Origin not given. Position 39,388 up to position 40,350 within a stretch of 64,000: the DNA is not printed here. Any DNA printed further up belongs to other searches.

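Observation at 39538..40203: HEPN-motif (Rx4-6H) protein divergently transcribed from the nuclease operon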

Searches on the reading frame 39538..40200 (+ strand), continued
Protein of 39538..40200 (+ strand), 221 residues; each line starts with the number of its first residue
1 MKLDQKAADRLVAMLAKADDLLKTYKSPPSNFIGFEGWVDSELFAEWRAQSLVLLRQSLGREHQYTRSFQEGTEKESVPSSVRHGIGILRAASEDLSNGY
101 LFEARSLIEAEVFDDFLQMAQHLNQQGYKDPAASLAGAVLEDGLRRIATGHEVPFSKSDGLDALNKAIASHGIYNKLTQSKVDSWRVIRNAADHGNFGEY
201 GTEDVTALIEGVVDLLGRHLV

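Call 21: find_related_loci(query=A1, collection=genome_contigs, flank=5000)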
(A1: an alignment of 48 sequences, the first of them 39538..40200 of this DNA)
Query A1 (221 aa) in genome_contigs; peptide patterns used: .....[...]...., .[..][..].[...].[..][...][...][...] (x = any residue, [..] = any of these).
372 stretches matched a pattern; 222 encode a relative of the query (tblastn E <= 1e-3); the best 80 are kept; 80 distinct loci.
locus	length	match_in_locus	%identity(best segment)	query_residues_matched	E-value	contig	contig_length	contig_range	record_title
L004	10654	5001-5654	49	1-220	3e-62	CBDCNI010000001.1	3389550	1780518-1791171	MAG: Rubrobacteraceae bacterium isolate 41ac5407-181a-4304-b543-ce4741083dc1 genome assembly, contig: contig_1, whole ge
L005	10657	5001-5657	48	1-221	2e-61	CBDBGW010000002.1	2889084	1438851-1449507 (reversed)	MAG: Longimicrobiales bacterium isolate e50cd360-cd7c-427b-8661-79c54124e026 genome assembly, contig: chromosome_2, whol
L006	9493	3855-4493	47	6-220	2e-59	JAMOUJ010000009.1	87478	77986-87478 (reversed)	MAG: Candidatus Aminicenantes bacterium isolate PIR-30_maxbin2_scaf2bin.175 PIR-30_scaffold_68_c1, whole genome shotgun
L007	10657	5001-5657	48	1-221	4e-58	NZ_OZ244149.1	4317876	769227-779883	MAG: Candidatus Palauibacter sp. isolate 0d4ab03e-7888-48a4-aad6-e62ffb5e22cc chromosome 1, complete sequence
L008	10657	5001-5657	45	1-220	1e-57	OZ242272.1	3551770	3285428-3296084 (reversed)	MAG: Chloroflexota bacterium isolate e1420fa2-ce91-4a5a-b5ce-1a2ec9efecdf genome assembly, chromosome: 1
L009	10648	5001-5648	45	1-220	4e-57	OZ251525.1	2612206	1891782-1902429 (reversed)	MAG: Tepidiformaceae bacterium isolate 9c01956a-b94f-4344-a16a-2f1c3786ae56 genome assembly, chromosome: 1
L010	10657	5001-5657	46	1-221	1e-56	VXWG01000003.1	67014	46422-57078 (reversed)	MAG: Candidatus Palauibacter irciniicola isolate SB0668_bin_12 NODE_211_length_67014_cov_25.294688, whole genome shotgun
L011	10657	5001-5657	46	1-221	5e-56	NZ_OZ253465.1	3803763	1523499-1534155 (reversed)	MAG: Candidatus Palauibacter sp. isolate 5c81fbdf-9277-4adf-92a3-ac9ea19f79ba chromosome 1, complete sequence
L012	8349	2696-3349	44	1-220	1e-55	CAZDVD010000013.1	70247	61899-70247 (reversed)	MAG TPA_asm: uncultured Lentisphaeria bacterium isolate SRP191223_co1_112 genome assembly, contig: NODE_191_length_70247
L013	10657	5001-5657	47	1-221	3e-55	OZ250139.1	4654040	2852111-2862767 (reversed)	MAG: Vicinamibacterales bacterium isolate 484768f3-921a-4930-8514-f507c87559ee genome assembly, chromosome: 1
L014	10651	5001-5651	42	2-220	5e-55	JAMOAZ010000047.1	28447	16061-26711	MAG: Nitrospirota bacterium isolate MYC-10 scaffold47, whole genome shotgun sequence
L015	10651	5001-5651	44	2-220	3e-54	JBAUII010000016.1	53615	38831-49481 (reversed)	MAG: Thermodesulfobacteriota bacterium isolate MFD09513_ilm_asm_bin6 k127_96267, whole genome shotgun sequence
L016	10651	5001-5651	41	1-217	3e-54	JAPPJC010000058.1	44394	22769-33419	MAG: Acidimicrobiaceae bacterium isolate RHO2_bin_38 NODE_1312_length_44394_cov_8.386094, whole genome shotgun sequence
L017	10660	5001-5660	45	1-220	1e-53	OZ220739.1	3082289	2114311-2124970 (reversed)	MAG: Tepidiformaceae bacterium isolate ddb3cf28-bb63-44a4-8fd1-08202229d10a genome assembly, chromosome: 1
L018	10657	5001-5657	43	1-220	3e-53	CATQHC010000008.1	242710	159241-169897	MAG: Chloroflexota bacterium isolate 11a6ff70-42c8-4f36-b917-3d1cb5cddc1f genome assembly, contig: contig_8, whole genom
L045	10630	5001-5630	38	10-218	2e-43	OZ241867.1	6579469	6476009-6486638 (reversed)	MAG: Candidatus Latescibacterota bacterium isolate 402c3f40-99c9-4ff8-b352-fabea084b2f7 genome assembly, chromosome: 1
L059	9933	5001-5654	35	10-218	4e-41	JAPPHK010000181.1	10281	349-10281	MAG: Nitrospinota bacterium isolate RHO1_bin_79 NODE_8534_length_10281_cov_8.151183, whole genome shotgun sequence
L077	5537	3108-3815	35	1-220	1e-37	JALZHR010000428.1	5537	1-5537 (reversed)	MAG: Acidobacteriota bacterium isolate SON bin7 SC8834-36_k127_1130540, whole genome shotgun sequence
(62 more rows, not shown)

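Call 32: search_protein_families(library=pfam, proteins=[L014:3442-4989:+, L014:5651-6796:+, L014:6801-9122:+, L014:9130-10650:+, L059:5756-8947:+, L059:3695-4984:+, L059:1176-2693:+, L045:2815-3708:+, L077:4060-4401:+, L007:3368-4873:+], max_evalue=0.001)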
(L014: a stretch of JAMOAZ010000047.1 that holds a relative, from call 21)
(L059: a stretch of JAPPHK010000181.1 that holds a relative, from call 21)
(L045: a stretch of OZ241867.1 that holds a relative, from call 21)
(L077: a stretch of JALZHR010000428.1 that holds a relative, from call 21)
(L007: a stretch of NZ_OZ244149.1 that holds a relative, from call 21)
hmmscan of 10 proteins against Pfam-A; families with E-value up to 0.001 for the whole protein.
L014:3442-4989:+ (516 aa): 4 families
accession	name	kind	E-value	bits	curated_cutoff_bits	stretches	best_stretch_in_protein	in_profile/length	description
PF02384.22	N6_Mtase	-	2.3e-112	375.8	20.4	1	157-475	2-310/311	N-6 DNA Methylase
PF12161.14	HsdM_N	-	5.2e-27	95.6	24.5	1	16-144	2-134/135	HsdM N-terminal domain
PF07669.17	Eco57I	-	0.00011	22.8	25.3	1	263-366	60-165/171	Eco57I restriction-modification methylase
PF05175.20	MTS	-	0.00099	19.2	23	0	192-290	22-111/170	Methyltransferase small domain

L014:5651-6796:+ (382 aa): 1 family
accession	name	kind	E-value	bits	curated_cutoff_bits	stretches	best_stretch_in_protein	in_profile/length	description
PF01420.25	Methylase_S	-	3.5e-26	92.8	22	2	18-194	1-167/168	Type I restriction modification DNA specificity domain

L014:6801-9122:+ (774 aa): 2 families
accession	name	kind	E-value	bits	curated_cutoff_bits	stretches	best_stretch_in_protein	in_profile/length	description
PF13166.12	AAA_13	-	4e-120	403.1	36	1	27-751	9-708/713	AAA domain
PF13304.12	AAA_21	-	5.3e-05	23.9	27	0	540-610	237-301/304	AAA domain, putative AbiEii toxin, Type IV TA system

L014:9130-10650:+ (507 aa): 4 families
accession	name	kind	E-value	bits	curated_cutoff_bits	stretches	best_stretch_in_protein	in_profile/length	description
PF18766.7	SWI2_SNF2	-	2.7e-81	272.9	26.7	1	277-506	1-214/221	SWI2/SNF2 ATPase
PF04313.20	HSDR_N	-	5.6e-47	160.6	25.1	1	5-202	1-184/198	Type I restriction enzyme R protein N terminus (HSDR_N)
PF04851.21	ResIII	-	2.3e-20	73.6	22.5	1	276-445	6-163/164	Type III restriction enzyme, res subunit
PF00270.35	DEAD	-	4.5e-06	26.9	26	1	307-445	22-161/167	DEAD/DEAH box helicase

L059:5756-8947:+ (1064 aa): 5 families
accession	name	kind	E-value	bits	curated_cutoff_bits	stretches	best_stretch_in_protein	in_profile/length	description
PF18766.7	SWI2_SNF2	-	5.4e-84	281.7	26.7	1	311-535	1-220/221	SWI2/SNF2 ATPase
PF04313.20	HSDR_N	-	3.7e-41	141.6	25.1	1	6-219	2-196/198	Type I restriction enzyme R protein N terminus (HSDR_N)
PF22679.2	T1R_D3-like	-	1.7e-23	84.2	27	1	601-712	49-157/158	Type I restriction enzyme subunit R domain 3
PF04851.21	ResIII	-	2.1e-19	70.5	22.5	1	309-470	5-162/164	Type III restriction enzyme, res subunit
PF11867.13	T1RH-like_C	-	5.2e-09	36.4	26.8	1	775-1033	51-303/329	Type I restriction enzyme HindI endonuclease subunit-like, C-terminal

L059:3695-4984:+ (430 aa): 1 family
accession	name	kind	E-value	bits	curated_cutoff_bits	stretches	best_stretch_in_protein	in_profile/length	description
PF01420.25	Methylase_S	-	4.1e-19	69.8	22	2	22-192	1-162/168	Type I restriction modification DNA specificity domain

L059:1176-2693:+ (506 aa): 1 family
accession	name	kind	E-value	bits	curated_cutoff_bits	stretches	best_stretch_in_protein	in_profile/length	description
PF02661.23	Fic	-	8.7e-16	59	24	1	143-256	5-93/93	Fic/DOC family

L045:2815-3708:+ (298 aa): 1 family
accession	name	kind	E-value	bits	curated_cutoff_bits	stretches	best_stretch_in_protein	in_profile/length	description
PF10987.13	DUF2806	-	5.2e-42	144.6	24.5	1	79-283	2-219/221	Protein of unknown function (DUF2806)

L077:4060-4401:+ (114 aa): 1 family
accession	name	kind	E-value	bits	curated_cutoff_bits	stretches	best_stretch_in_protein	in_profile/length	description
PF04255.20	DUF433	-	3.2e-18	65.7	23.6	1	49-103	1-55/56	Protein of unknown function (DUF433)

L007:3368-4873:+ (502 aa): 4 families
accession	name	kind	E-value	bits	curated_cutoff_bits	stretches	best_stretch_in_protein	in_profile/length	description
PF02384.22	N6_Mtase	-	6.9e-61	206.7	20.4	1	127-420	3-279/311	N-6 DNA Methylase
PF12161.14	HsdM_N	-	1.2e-08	36.1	24.5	1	10-114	2-133/135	HsdM N-terminal domain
PF01170.24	UPF0020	-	1.2e-05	25.6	22.3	1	160-269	18-134/197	RMKL-like, methyltransferase domain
PF07669.17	Eco57I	-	8.7e-05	23.1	25.3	1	255-352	73-165/171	Eco57I restriction-modification methylase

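Call 36: search_protein_families(library=pfam, alignment_id=A2, max_evalue=0.0001)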
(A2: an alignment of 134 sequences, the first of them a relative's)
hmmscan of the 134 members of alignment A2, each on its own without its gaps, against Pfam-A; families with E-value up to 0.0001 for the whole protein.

A. member 1, L004:3882-4952:+ (357 aa): 1 family
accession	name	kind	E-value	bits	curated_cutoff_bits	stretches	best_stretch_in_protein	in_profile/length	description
PF04551.19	GcpE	-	8.9e-134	446.3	32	1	14-352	2-342/343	GcpE protein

B. families by the number of members that match (of 134 scanned): 116 families (the first 25 are shown)
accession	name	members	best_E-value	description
PF02384.22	N6_Mtase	9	2.3e-112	N-6 DNA Methylase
PF12161.14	HsdM_N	6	5.2e-27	HsdM N-terminal domain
PF01479.30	S4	6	3.5e-12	S4 domain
PF01420.25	Methylase_S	5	9.7e-31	Type I restriction modification DNA specificity domain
PF07669.17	Eco57I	4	7.7e-36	Eco57I restriction-modification methylase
PF00849.27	PseudoU_synth_2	4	1.6e-35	RNA pseudouridylate synthase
PF00749.27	tRNA-synt_1c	3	1.2e-112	tRNA synthetases class I (E and Q), catalytic domain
PF19269.4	Anticodon_2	3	2.6e-37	Anticodon binding domain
PF01170.24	UPF0020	3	1.2e-07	RMKL-like, methyltransferase domain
PF04551.19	GcpE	2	1e-135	GcpE protein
PF00579.31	tRNA-synt_1b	2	8.4e-76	tRNA synthetases class I (W and Y)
PF00009.33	GTP_EFTU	2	4.3e-57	Elongation factor Tu GTP binding domain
PF06421.17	LepA_C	2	7.8e-50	GTP-binding protein LepA C-terminus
PF01555.25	N6_N4_Mtase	2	6.2e-43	DNA methylase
PF13166.12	AAA_13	2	1e-36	AAA domain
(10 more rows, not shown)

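Call 43: search_protein_families(library=padloc, alignment_id=A1, max_evalue=0.01)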
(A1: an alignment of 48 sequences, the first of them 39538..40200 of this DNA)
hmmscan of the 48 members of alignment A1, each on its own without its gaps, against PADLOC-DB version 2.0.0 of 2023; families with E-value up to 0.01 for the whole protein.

A. member 1, window:39538-40200:+ (221 aa): 0 families

B. families by the number of members that match (of 48 scanned): 3 families
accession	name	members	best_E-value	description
PDLC05005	PDC-S35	1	0.0012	-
PDLC04576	PDC-M32A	1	0.0052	-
PDLC01841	CARF2--CARF_HEPN_CARF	1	0.008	-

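Call 44: search_protein_families(library=ncbifam, alignment_id=A1, max_evalue=0.1)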
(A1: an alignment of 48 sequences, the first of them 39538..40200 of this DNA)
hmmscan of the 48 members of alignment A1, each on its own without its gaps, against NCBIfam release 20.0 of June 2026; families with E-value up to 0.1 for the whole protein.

A. member 1, window:39538-40200:+ (221 aa): 0 families

B. families by the number of members that match (of 48 scanned): 12 families
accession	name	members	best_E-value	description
TIGR03329.1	Phn_aa_oxid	28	1.8e-06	putative aminophosphonate oxidoreductase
NF046078.1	STM4504_CBY0614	11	0.001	STM4504/CBY_0614 family protein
TIGR03595.1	Obg_CgtA_exten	4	0.048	Obg family GTPase CgtA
NF040869.1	G3PDH_Arch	3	0.0087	NADP-dependent glyceraldehyde-3-phosphate dehydrogenase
NF047821.1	NactlManKinNanK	2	0.051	N-acetylmannosamine kinase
NF011109.0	PRK14537.1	1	0.016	50S ribosomal protein L20/unknown domain fusion protein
NF010267.0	PRK13713.1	1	0.023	conjugal transfer relaxosome DNA-binding protein TraM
NF011635.0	PRK15061.1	1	0.04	catalase/peroxidase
NF041060.1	DpdB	1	0.048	DGQHR domain-containing protein DpdB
TIGR00873.1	gnd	1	0.074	decarboxylating NADP(+)-dependent phosphogluconate dehydrogenase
TIGR03123.1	one_C_unchar_1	1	0.075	probable H4MPT-linked C1 transfer pathway protein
NF033398.1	rRNA_meth_EmtA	1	0.075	EmtA family 23S rRNA (guanine(2470)) methyltransferase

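Call 58: search_dna_similar(query=window:39538-40200:+, collection=plasmids, mode=protein, max_evalue=0.001, max_rows=15)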
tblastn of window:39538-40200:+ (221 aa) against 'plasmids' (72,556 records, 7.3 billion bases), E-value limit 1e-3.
Records with a match: 27; places in all: 29; records where one place covers at least 80% of the query: 18.
Best place of each record, by identity: <60% 27.
By first word of the organism name: Acinetobacter 22; Hymenobacter 1; Gloeothece 1; Serratia 1; Paraburkholderia 1; Synechococcus 1.
By predicted mobility (MOB-suite, as given by PLSDB): mobilizable 20; non-mobilizable 5; conjugative 2.
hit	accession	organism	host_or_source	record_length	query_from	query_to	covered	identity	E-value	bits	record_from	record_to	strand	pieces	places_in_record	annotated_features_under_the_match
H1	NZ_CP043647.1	Hymenobacter sp. NBH84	pure culture,soil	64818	10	218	95%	34.2%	5e-34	135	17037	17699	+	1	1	hypothetical protein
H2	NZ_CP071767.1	Acinetobacter towneri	porcine,cell culture,feces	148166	1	212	96%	31.4%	2e-23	104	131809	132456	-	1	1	DUF4145 domain-containing protein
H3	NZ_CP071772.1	Acinetobacter towneri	porcine,cell culture,feces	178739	1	212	96%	31.4%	2e-23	104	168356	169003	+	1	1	DUF4145 domain-containing protein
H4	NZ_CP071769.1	Acinetobacter towneri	porcine,cell culture,feces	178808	1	212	96%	31.4%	2e-23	104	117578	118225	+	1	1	DUF4145 domain-containing protein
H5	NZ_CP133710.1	Acinetobacter baumannii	-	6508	1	212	96%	30.7%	1e-23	105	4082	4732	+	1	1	HEPN domain-containing protein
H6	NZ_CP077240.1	Acinetobacter pittii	-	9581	1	212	96%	30.7%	1e-23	105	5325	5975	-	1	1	HEPN domain-containing protein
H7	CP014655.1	Acinetobacter sp. DUT-2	pure culture,marine sediments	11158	1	212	96%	30.7%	1e-23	105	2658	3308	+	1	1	hypothetical protein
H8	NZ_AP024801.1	Acinetobacter pittii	Homo sapiens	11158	1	212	96%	30.7%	1e-23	105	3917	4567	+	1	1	HEPN domain-containing protein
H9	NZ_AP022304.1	Acinetobacter sp. BEC1-S18-ESBL-01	-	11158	1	212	96%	30.7%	1e-23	105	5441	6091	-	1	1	HEPN domain-containing protein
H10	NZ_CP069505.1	Acinetobacter pittii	-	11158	1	212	96%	30.7%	1e-23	105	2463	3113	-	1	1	HEPN domain-containing protein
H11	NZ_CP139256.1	Acinetobacter pittii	Homo sapiens,Endotracheal tube discharge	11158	1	212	96%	30.7%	1e-23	105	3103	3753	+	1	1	HEPN domain-containing protein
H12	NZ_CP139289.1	Acinetobacter pittii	Homo sapiens,Bladder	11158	1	212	96%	30.7%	1e-23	105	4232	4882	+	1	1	HEPN domain-containing protein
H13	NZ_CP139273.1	Acinetobacter pittii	Homo sapiens,tracheal aspirate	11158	1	212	96%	30.7%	1e-23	105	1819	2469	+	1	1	HEPN domain-containing protein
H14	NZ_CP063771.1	Acinetobacter sp. Ac-14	mixed culture,fruit tree rhizosphere ...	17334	1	212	96%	30.7%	1e-23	105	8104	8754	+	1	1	HEPN domain-containing protein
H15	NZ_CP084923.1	Acinetobacter pittii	Groundwater from ...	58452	1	212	96%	30.7%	1e-23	105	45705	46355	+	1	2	HEPN domain-containing protein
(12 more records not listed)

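Call 59: search_dna_similar(query=window:39538-40200:+, collection=phages, mode=protein, max_evalue=0.001, max_rows=15)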
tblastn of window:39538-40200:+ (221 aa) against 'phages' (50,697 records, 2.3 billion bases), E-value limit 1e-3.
No match.

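Call 60: get_annotated_region(hit=H8, flank=5000)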
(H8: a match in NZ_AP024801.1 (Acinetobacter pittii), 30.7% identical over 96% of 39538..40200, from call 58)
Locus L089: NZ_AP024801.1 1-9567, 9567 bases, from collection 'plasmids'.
description: Acinetobacter pittii strain OCU Ac17 plasmid pOCUAc17-3, complete sequence
organism: Acinetobacter pittii (NCBI taxid 48296)
taxonomy: Bacteria; Pseudomonadota; Gammaproteobacteria; Moraxellales; Moraxellaceae; Acinetobacter; Acinetobacter pittii
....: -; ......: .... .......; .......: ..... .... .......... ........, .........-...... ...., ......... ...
typing (MOB-suite, as given by PLSDB): mobilizable; replicon rep_cluster_1226; relaxase MOBQ
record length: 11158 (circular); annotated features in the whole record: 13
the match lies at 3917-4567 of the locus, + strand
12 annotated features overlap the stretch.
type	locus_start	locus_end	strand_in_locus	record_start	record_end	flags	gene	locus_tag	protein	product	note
CDS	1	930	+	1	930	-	repM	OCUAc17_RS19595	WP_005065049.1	replication initiation protein RepM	GO:0006270 - DNA replication initiation [Evidence IEA]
CDS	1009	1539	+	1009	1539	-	-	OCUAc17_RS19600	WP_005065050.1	plasmid replication DNA-binding protein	-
CDS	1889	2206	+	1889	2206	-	-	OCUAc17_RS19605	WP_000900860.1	hypothetical protein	-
CDS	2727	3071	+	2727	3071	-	-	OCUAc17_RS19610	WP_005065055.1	type II toxin-antitoxin system RelE/ParE family toxin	-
CDS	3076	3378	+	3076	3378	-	-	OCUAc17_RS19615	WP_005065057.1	helix-turn-helix domain-containing protein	-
CDS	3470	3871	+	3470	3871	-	-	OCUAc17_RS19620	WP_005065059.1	hypothetical protein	-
CDS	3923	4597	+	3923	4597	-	-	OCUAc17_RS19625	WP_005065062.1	HEPN domain-containing protein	-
CDS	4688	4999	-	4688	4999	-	-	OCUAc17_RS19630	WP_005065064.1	BrnA antitoxin family protein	-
CDS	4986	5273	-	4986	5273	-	-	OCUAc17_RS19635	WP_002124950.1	BrnT family toxin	-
CDS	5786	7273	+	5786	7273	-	-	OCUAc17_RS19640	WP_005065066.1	SulP family inorganic anion transporter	-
CDS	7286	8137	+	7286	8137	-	-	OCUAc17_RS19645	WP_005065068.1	universal stress protein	-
CDS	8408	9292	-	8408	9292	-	-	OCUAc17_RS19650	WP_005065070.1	MobA/MobL family protein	-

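Call 61: get_annotated_region(hit=H5, flank=4000)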
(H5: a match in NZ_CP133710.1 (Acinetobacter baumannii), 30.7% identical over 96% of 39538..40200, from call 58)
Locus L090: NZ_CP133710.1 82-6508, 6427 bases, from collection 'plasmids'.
description: Acinetobacter baumannii strain CRAb2 plasmid unnamed04, complete sequence
organism: Acinetobacter baumannii (NCBI taxid 470)
taxonomy: Bacteria; Pseudomonadota; Gammaproteobacteria; Moraxellales; Moraxellaceae; Acinetobacter; Acinetobacter baumannii
host: -; source: -; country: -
typing (MOB-suite, as given by PLSDB): non-mobilizable; replicon rep_cluster_1247
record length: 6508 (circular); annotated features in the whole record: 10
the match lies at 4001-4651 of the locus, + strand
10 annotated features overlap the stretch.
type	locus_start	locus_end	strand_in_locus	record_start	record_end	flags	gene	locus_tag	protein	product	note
CDS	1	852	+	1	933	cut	repM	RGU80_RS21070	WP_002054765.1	replication initiation protein RepM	GO:0006270 - DNA replication initiation [Evidence IEA]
CDS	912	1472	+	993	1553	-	-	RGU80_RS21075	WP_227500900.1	plasmid replication DNA-binding protein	-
CDS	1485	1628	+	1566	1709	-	-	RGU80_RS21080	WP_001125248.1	hypothetical protein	-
CDS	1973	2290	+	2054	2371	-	-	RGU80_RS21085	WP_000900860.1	hypothetical protein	-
CDS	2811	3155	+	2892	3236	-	-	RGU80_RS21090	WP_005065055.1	type II toxin-antitoxin system RelE/ParE family toxin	-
CDS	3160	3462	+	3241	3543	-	-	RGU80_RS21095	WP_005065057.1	helix-turn-helix domain-containing protein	-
CDS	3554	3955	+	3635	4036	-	-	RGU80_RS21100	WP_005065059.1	hypothetical protein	-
CDS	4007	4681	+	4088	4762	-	-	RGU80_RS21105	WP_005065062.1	HEPN domain-containing protein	-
CDS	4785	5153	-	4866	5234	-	-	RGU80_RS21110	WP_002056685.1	hypothetical protein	-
CDS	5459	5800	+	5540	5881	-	-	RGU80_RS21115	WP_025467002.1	hypothetical protein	-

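Call 62: get_annotated_region(hit=H2, flank=5000)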
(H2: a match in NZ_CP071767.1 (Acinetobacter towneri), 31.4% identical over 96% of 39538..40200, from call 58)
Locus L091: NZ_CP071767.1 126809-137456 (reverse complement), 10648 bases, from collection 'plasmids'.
description: Acinetobacter towneri strain GX3 plasmid pGX3-1, complete sequence
organism: Acinetobacter towneri (NCBI taxid 202956)
taxonomy: Bacteria; Pseudomonadota; Gammaproteobacteria; Moraxellales; Moraxellaceae; Acinetobacter; Acinetobacter towneri
host: -; source: porcine,cell culture,feces; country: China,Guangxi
typing (MOB-suite, as given by PLSDB): mobilizable; replicon rep_cluster_1656; relaxase MOBP,MOBP,MOBP
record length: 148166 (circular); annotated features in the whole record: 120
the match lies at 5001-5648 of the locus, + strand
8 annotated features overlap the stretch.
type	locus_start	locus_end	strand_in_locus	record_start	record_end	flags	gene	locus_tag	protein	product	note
CDS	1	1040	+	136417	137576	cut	-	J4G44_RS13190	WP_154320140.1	IS3 family transposase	-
CDS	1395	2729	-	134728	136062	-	-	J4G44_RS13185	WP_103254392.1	ISNCY family transposase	-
CDS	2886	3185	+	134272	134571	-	-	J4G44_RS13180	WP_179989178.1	hypothetical protein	-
CDS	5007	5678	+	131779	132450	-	-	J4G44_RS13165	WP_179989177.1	DUF4145 domain-containing protein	-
CDS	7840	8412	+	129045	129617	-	umuD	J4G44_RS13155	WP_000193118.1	translesion error-prone DNA polymerase V autoproteolytic subunit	-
CDS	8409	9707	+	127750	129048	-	-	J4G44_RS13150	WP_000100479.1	Y-family DNA polymerase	-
CDS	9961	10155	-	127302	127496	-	xseB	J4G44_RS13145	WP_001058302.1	exodeoxyribonuclease VII small subunit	GO:0006308 - DNA catabolic process [Evidence IEA]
CDS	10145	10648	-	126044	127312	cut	xseA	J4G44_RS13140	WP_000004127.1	exodeoxyribonuclease VII large subunit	GO:0006308 - DNA catabolic process [Evidence IEA]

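Call 91: find_related_loci(query=A1, collection=viral_contigs, flank=4000)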
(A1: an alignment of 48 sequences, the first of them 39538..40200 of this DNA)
Query A1 (221 aa) in viral_contigs; peptide patterns used: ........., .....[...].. (x = any residue, [..] = any of these).
68 stretches matched a pattern, but none encodes a relative of the query by tblastn (E <= 1e-3).
